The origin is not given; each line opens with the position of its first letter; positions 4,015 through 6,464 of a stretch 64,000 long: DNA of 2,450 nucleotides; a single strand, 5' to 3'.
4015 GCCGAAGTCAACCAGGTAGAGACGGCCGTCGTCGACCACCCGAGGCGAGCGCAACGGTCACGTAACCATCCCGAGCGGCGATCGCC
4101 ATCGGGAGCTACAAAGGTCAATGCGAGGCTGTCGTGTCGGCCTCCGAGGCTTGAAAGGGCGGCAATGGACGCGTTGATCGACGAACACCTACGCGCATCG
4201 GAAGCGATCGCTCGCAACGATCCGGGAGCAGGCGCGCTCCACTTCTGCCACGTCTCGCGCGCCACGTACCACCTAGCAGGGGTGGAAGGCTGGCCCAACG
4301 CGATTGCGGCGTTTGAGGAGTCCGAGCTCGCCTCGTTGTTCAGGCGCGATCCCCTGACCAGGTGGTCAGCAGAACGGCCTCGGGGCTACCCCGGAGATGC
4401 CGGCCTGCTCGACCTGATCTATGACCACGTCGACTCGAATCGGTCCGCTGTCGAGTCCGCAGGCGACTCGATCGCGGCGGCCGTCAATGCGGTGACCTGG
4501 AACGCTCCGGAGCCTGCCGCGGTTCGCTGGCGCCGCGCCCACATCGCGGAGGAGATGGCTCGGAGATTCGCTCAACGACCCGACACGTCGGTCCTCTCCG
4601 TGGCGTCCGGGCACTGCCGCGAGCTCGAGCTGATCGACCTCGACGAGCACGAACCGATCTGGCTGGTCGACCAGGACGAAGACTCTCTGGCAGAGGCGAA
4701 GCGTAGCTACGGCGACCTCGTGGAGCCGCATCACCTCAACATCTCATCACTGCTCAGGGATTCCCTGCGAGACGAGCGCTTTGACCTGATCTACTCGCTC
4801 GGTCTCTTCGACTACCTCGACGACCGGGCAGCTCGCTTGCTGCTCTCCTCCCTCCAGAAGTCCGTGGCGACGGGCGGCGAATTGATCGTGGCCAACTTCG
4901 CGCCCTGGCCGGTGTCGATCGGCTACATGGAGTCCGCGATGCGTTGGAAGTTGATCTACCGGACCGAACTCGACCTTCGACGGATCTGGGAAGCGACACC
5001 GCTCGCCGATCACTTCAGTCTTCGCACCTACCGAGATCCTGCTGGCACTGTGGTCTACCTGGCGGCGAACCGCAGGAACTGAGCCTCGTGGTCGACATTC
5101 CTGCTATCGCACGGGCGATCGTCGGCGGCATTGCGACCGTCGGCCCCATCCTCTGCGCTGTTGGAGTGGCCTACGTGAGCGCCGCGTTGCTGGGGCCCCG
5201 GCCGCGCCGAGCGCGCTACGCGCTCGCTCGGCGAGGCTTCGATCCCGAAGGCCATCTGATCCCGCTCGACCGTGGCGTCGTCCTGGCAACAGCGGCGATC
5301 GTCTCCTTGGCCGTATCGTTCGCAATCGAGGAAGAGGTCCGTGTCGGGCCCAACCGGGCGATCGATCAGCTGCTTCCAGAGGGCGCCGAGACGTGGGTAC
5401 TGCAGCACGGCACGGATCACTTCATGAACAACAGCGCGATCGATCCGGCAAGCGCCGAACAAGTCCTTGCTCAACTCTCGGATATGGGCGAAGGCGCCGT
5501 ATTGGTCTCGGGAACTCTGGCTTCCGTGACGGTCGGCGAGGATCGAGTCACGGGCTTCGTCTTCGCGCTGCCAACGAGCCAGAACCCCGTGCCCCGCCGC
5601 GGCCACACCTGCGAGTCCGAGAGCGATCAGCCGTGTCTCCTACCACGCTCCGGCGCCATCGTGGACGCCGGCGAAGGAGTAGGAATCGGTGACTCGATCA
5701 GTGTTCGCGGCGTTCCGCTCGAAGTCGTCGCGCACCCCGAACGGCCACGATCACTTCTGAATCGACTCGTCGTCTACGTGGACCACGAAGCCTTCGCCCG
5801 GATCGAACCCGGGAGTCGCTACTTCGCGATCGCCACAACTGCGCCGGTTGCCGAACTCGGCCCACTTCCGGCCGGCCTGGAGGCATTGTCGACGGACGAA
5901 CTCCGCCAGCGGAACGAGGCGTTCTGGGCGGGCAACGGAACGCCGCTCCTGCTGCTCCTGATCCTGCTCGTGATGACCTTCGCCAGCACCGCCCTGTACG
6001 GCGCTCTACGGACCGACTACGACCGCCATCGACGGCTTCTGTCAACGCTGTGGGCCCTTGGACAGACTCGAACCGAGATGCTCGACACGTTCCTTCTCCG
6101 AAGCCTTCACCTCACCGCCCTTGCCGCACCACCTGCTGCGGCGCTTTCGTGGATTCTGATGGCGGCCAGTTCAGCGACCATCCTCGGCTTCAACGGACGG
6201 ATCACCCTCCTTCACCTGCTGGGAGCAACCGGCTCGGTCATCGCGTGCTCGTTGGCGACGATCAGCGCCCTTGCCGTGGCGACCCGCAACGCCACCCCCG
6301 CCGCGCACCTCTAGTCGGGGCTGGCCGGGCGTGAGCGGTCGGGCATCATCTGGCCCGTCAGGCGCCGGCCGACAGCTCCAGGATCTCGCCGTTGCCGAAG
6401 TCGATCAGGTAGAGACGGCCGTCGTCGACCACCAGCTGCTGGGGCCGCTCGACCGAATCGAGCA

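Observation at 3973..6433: Second insertion of the same architecture: displaced 3' end of the beta-propeller dehydrogenase gene brackets a methyltransferase plus orphan FtsX-like permease cassette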

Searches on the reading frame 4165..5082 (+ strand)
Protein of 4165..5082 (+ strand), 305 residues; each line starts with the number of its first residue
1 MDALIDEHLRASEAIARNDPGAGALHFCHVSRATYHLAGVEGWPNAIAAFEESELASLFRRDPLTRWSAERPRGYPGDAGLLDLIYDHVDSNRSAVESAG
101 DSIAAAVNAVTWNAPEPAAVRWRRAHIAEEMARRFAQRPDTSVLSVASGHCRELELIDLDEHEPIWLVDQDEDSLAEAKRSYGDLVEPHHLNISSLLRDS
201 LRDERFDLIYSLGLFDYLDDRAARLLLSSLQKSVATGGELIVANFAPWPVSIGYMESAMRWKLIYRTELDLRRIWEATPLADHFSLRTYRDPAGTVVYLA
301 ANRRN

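Call 7: search_protein_families(library=pfam, proteins=[window:4165-5082:+], max_evalue=0.01)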
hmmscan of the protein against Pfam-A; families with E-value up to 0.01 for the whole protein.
window:4165-5082:+ (305 aa): 4 families
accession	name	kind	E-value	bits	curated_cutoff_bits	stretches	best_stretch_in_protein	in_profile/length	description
PF13649.12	Methyltransf_25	-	6.1e-05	24.1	27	1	143-238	1-97/97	Methyltransferase domain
PF08242.18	Methyltransf_12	-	0.0004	21.5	30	1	147-239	4-97/98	Methyltransferase domain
PF08241.18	Methyltransf_11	-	0.00055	21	21.2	1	145-241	2-94/95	Methyltransferase domain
PF11899.13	DUF3419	-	0.002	17.8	28.2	0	162-248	253-338/385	Protein of unknown function (DUF3419)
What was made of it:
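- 4165..5082 (+): Class I SAM-dependent methyltransferase-like gene (305 aa), GC3 0.79. Call 7 (Methyltransf_25/12/11, E 6e-5 to 6e-4, below gathering score).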

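Call 23: find_homologous_proteins(query=window:4165-5082:+, max_evalue=0.00001)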
Query window:4165-5082:+ (305 aa): 319 proteins with E <= 0.00001 among 6906 candidates; the best 120 are listed.
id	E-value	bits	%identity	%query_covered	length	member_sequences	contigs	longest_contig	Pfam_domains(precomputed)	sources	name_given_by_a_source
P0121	2.1e-200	682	100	100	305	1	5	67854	-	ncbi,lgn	ncbi:MAG: hypothetical protein ACRBI6_05385 [Acidimicrobiales bacterium]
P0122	3.3e-70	255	47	93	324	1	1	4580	-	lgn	-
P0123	3.3e-70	255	48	95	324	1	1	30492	-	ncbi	-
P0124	9.1e-68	247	45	97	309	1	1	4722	-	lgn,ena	-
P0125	1.1e-67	246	48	92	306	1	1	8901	PF13649.13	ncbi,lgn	-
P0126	1.5e-65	239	45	95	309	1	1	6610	-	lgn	-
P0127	2.1e-65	239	46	93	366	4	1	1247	-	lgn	-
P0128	2.5e-65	239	47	92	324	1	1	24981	-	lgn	-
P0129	1.0e-61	227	45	92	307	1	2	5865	PF13649.13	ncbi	-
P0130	5.6e-57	211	48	82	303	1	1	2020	PF13649.13,PF08242.19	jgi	-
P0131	1.1e-52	197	40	97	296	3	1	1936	-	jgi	jgi:extracellular factor (EF) 3-hydroxypalmitic acid methyl ester biosynthesis protein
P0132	1.9e-49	187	43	86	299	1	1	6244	-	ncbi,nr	ncbi:MAG: hypothetical protein GY946_29475 [bacterium]|nr:hypothetical protein [bacterium]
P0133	1.9e-44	170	40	93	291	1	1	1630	-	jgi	jgi:hypothetical protein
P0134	2.9e-42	163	37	87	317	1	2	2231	-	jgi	-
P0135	4.0e-42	163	41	86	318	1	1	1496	-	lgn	-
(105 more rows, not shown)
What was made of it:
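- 4165..5082 (+): Call 23 (319 homologues; sources name them class I SAM methyltransferase or PhcB-like).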

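Call 24: find_encoding_contigs(protein=P0121, flank=6000, max_places=6)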
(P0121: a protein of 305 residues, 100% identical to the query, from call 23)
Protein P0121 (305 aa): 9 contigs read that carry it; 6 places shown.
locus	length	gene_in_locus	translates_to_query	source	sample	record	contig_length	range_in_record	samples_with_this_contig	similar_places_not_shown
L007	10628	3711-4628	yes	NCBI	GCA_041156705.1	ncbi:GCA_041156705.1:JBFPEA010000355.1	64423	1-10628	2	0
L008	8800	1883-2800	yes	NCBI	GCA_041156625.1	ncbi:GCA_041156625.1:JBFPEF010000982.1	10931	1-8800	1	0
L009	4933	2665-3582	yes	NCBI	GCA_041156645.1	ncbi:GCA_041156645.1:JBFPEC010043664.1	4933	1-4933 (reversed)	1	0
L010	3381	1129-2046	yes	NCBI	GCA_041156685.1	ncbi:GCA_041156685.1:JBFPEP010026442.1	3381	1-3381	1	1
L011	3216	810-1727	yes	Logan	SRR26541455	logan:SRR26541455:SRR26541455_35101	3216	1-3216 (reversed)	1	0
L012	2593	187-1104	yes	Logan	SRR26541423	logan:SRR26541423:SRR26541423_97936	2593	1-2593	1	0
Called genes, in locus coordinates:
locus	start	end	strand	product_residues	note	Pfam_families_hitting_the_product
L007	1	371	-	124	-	?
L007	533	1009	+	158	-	-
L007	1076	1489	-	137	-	PF01850:PIN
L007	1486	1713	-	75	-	PF07362:CcdA (weak)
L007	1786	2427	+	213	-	PF22599:SecDF_P1_head (weak)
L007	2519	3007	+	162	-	PF13673:Acetyltransf_10, PF00583:Acetyltransf_1, PF13508:Acetyltransf_7, PF08445:FR47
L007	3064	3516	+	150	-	-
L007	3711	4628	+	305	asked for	-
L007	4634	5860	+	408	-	-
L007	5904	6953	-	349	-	-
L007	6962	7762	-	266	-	PF01936:NYN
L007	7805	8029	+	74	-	-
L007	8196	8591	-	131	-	-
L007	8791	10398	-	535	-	-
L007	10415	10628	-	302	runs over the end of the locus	PF00005:ABC_tran, PF13304:AAA_21, PF13732:DrrA1-3_C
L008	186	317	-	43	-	-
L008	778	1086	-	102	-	-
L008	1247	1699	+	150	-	-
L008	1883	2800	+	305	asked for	-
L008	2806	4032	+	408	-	-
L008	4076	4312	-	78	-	-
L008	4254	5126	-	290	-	-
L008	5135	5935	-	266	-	PF01936:NYN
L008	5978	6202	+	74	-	-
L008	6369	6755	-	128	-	-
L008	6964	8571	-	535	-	-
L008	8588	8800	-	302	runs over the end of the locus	PF00005:ABC_tran, PF13304:AAA_21, PF13732:DrrA1-3_C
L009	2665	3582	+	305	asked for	-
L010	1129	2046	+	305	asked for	-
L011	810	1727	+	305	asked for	-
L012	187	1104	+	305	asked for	-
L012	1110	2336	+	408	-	-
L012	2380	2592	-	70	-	?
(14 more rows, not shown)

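Call 25: find_encoding_contigs(protein=P0123, flank=6000, max_places=3)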
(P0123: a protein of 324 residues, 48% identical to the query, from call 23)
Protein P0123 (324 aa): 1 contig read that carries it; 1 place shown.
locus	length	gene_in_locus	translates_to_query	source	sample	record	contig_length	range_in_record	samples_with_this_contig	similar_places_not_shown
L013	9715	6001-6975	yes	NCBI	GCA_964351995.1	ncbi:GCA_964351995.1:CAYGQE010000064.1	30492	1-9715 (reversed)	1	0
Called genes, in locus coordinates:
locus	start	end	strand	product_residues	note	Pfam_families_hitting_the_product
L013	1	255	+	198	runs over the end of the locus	-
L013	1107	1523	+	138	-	-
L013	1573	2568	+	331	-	PF13977:TetR_C_6 (weak)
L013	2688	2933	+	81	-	-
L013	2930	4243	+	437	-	PF02687:FtsX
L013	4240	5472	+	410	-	-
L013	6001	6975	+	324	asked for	-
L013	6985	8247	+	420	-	-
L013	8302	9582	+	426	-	-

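Call 30: find_encoding_contigs(protein=P0128, flank=6000, max_places=2)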
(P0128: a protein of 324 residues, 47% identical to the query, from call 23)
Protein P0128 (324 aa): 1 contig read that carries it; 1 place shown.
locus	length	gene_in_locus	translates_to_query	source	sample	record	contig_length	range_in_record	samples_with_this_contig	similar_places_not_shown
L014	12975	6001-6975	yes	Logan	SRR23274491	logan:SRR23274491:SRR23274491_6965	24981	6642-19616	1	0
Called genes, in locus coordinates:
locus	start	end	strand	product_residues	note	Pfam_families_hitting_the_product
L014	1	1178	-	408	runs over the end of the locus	PF02518:HATPase_c (weak)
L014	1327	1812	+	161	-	-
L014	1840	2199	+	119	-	-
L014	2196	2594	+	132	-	PF10825:DUF2752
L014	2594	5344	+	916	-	PF01935:DUF87 (weak), PF05872:HerA_C (faint)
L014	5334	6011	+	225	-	-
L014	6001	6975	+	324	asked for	-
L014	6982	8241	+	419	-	-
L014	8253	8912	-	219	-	PF02397:Bac_transf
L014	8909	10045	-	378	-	PF01041:DegT_DnrJ_EryC1, PF00155:Aminotran_1_2 (weak), PF01053:Cys_Met_Meta_PP (faint), PF01212:Beta_elim_lyase (weak)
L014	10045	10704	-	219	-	PF17836:PglD_N (faint), PF14602:Hexapep_2 (faint), PF25084:LbH_EIF2B (weak), PF00132:Hexapep (weak), PF25087:GMPPB_C (weak), PF00132:Hexapep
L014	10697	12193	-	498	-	-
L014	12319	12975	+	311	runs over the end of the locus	PF10111:Glyco_tranf_2_2, PF13506:Glyco_transf_21, PF13641:Glyco_tranf_2_3, PF00535:Glycos_transf_2, PF13632:Glyco_trans_2_3, PF02709:Glyco_transf_7C (weak)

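Call 31: find_encoding_contigs(protein=P0125, flank=6000, max_places=2)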
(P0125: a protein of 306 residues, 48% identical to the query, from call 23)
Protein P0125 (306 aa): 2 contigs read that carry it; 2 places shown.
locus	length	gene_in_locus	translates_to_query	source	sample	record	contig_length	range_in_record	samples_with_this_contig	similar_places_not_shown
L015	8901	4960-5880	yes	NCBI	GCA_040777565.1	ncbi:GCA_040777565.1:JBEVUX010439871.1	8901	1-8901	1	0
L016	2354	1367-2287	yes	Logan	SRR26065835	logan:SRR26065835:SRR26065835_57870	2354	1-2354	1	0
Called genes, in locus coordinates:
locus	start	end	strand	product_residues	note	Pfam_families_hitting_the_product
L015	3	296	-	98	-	?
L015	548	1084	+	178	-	PF10604:Polyketide_cyc2 (faint), PF08327:AHSA1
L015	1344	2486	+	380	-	-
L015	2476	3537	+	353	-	PF01636:APH, PF02958:EcKL, PF07914:DUF1679 (weak)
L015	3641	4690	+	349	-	PF08240:ADH_N, PF00107:ADH_zinc_N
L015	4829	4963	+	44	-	-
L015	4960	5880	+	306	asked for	PF13649:Methyltransf_25 (weak)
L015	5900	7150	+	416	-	PF02687:FtsX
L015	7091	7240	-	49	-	-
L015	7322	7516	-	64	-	-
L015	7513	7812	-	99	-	-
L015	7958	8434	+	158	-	PF06445:GyrI-like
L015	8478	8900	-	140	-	?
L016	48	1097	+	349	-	PF08240:ADH_N, PF00107:ADH_zinc_N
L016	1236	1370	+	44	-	-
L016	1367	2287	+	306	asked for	PF13649:Methyltransf_25 (weak)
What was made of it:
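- On MacB/FtsX-type ABC transporter (cargo gene 5088-6314): No ATPase gene lies next to the pair here or in L013, L014 or L015 (calls 25, 30, 31).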

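Call 35: search_protein_families(library=pfam, proteins=[L008:242-781:-, L008:778-1137:-, L007:533-1009:+, L007:1-371:-], max_evalue=0.01)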
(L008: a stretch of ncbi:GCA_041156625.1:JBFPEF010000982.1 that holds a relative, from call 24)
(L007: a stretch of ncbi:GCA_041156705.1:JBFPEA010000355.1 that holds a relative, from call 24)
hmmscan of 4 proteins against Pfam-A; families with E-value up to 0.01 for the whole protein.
L008:242-781:- (179 aa): 1 family
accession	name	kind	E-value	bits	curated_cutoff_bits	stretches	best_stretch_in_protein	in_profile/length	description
PF08808.17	RES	-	1.3e-08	35.4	23.2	1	12-164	1-142/157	RES domain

L008:778-1137:- (119 aa): 7 families
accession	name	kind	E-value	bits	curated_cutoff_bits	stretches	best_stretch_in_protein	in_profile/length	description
PF20432.4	Xre-like-HTH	-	0.00019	22.1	25.8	1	15-44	15-43/63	Antitoxin Xre-like helix-turn-helix domain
PF01381.28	HTH_3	-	0.00021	21.7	23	1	23-46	9-32/55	Helix-turn-helix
PF12802.13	MarR_2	-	0.00093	19.8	27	1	24-42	21-39/61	MarR family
PF13518.12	HTH_28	-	0.0013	19.2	25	1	23-44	12-33/52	Helix-turn-helix domain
PF13384.12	HTH_23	-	0.0026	18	24.6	1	20-44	16-38/50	Homeodomain-like domain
PF13560.12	HTH_31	-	0.0053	17.5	27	0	23-63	14-54/64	Helix-turn-helix domain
PF13545.12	HTH_Crp_2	-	0.0093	16.3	27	0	23-44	22-43/70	Crp-like helix-turn-helix domain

L007:533-1009:+ (158 aa): 0 families

L007:1-371:- (123 aa): 0 families

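Call 37: search_protein_families(library=ncbifam, proteins=[window:4165-5082:+], max_evalue=0.01)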
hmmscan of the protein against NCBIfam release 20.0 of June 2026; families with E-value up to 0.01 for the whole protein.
window:4165-5082:+ (305 aa): 1 family
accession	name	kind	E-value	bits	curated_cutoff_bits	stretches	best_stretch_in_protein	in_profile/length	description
NF043040.1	corrin_prot_MT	hypoth_equivalog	0.00011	21.7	180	1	126-244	29-149/216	corrinoid protein-associated methyltransferase CpaM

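Call 52: search_protein_families(library=padloc, proteins=[window:4165-5082:+], max_evalue=0.01)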
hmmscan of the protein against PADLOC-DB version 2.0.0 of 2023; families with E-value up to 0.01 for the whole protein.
window:4165-5082:+ (305 aa): 1 family
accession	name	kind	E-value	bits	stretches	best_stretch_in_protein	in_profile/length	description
PDLC04134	mad2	-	4.3e-06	23.8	1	110-253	262-405/492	mads_2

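Call 56: search_dna_similar(query=window:4165-5082:+, collection=plasmids, mode=protein, max_rows=8)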
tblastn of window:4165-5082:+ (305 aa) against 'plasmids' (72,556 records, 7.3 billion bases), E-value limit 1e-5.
Records with a match: 140; places in all: 140; records where one place covers at least 80% of the query: 90.
Best place of each record, by identity: <60% 140.
By first word of the organism name: Rhizobium 125; Sinorhizobium 4; Nitratireductor 2; Ciceribacter 1; Deinococcus 1; Roseateles 1; Pantoea 1; Neorhizobium 1; Pararhizobium 1; Ensifer 1; and 2 more.
By predicted mobility (MOB-suite, as given by PLSDB): non-mobilizable 76; conjugative 60; mobilizable 4.
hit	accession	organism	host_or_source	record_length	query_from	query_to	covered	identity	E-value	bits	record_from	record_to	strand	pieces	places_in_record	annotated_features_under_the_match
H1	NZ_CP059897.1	Ciceribacter thiooxidans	mixed culture,soil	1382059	10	278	88%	35.8%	9e-30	125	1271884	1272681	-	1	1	none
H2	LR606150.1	Rhizobium sp. Q54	paddy soil contaminated with arsenic ...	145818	20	289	89%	35.6%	1e-30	129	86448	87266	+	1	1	class I SAM-dependent methyltransferase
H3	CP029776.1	Deinococcus actinosclerus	mixed culture,wastewater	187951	35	298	87%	36.2%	5e-26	115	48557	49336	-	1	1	chemotaxis protein CheR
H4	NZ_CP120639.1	Rhizobium sp. 32-5/1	Vicia cracca,cell cilture,root nodule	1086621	38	298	86%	35.4%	3e-32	133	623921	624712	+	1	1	record has no annotation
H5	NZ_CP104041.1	Rhizobium sp. WSM4643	Pisum sativum,Cell culture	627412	28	303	90%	33.5%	8e-26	114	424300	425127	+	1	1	class I SAM-dependent methyltransferase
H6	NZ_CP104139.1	Rhizobium sp. WSM1274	Vicia sp.,cell culture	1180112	28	303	90%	33.5%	9e-26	114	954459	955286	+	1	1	record has no annotation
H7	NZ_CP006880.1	Rhizobium gallicum bv. gallicum R602sp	Phaseolus vulgaris,whole ...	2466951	43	298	84%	35.6%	3e-29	124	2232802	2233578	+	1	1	record has no annotation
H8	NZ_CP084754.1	Roseateles sp. XES5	Xenopus laevis,bacterial culture,swab ...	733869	43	303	86%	34.9%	8e-29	123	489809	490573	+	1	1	class I SAM-dependent methyltransferase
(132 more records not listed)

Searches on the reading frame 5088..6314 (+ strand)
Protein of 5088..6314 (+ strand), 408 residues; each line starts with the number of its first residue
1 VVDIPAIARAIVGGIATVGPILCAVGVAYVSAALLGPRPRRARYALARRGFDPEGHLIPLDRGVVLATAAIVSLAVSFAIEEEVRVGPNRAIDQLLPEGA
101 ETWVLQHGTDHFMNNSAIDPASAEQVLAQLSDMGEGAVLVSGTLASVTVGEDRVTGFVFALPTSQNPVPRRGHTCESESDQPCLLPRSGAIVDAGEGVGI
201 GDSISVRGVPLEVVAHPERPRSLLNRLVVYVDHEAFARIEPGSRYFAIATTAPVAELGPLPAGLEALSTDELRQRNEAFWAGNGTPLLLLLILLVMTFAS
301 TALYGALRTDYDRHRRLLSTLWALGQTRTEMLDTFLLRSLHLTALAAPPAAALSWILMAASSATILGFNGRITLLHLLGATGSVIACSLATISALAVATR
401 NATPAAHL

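Call 7: search_protein_families(library=pfam, proteins=[window:5088-6314:+], max_evalue=0.01)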
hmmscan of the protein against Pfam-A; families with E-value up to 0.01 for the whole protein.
window:5088-6314:+ (408 aa): 1 family
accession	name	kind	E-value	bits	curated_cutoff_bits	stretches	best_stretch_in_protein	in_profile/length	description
PF02687.27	FtsX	-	7.3e-05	23.2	25.5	1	290-402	2-118/120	FtsX-like permease C-terminal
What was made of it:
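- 5088..6314 (+): FtsX-like membrane protein (408 aa) with no ATPase partner, GC3 0.75. Call 7 (FtsX C-terminal, E 7e-5).
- On MacB/FtsX-type ABC transporter (cargo gene 5088-6314): The FtsX C-terminal hit is weak, E 7e-5 and below the gathering score (call 7).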

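Call 37: search_protein_families(library=ncbifam, proteins=[window:5088-6314:+], max_evalue=0.01)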
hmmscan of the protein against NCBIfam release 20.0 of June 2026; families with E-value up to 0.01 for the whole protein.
window:5088-6314:+ (408 aa): 0 families

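Call 48: list_cluster_members(proteins=[P0001, P0241, window:5088-6314:+])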
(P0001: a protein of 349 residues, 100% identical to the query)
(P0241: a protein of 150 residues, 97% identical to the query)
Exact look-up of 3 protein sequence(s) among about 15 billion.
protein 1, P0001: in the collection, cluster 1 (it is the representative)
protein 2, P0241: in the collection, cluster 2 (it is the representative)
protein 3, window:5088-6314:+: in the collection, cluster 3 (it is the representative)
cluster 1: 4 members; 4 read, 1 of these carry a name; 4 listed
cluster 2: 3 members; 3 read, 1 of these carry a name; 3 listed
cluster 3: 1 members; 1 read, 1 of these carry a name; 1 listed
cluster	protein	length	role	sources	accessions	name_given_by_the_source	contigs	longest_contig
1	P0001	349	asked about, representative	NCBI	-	-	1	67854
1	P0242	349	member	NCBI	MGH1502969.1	MAG: PQQ-dependent sugar dehydrogenase [Acidimicrobiales bacterium]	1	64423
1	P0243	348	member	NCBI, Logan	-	-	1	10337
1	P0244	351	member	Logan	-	-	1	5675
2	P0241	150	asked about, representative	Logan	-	-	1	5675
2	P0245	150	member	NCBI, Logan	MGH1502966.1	MAG: hypothetical protein ACRBI6_05380 [Acidimicrobiales bacterium]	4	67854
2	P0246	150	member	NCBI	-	-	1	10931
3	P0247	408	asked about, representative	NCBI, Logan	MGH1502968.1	MAG: hypothetical protein ACRBI6_05390 [Acidimicrobiales bacterium]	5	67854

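Call 52: search_protein_families(library=padloc, proteins=[window:5088-6314:+], max_evalue=0.01)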
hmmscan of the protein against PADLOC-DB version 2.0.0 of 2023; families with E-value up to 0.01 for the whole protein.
window:5088-6314:+ (408 aa): 0 families

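Call 57: search_dna_similar(query=window:5088-6314:+, collection=plasmids, mode=protein, max_rows=8)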
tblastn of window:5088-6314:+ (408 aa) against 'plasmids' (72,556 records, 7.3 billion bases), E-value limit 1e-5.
No match.
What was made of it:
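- Tried and rejected: The plasmid collection holds only 34-36% identical methyltransferases and no match to the permease (calls 56, 57).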
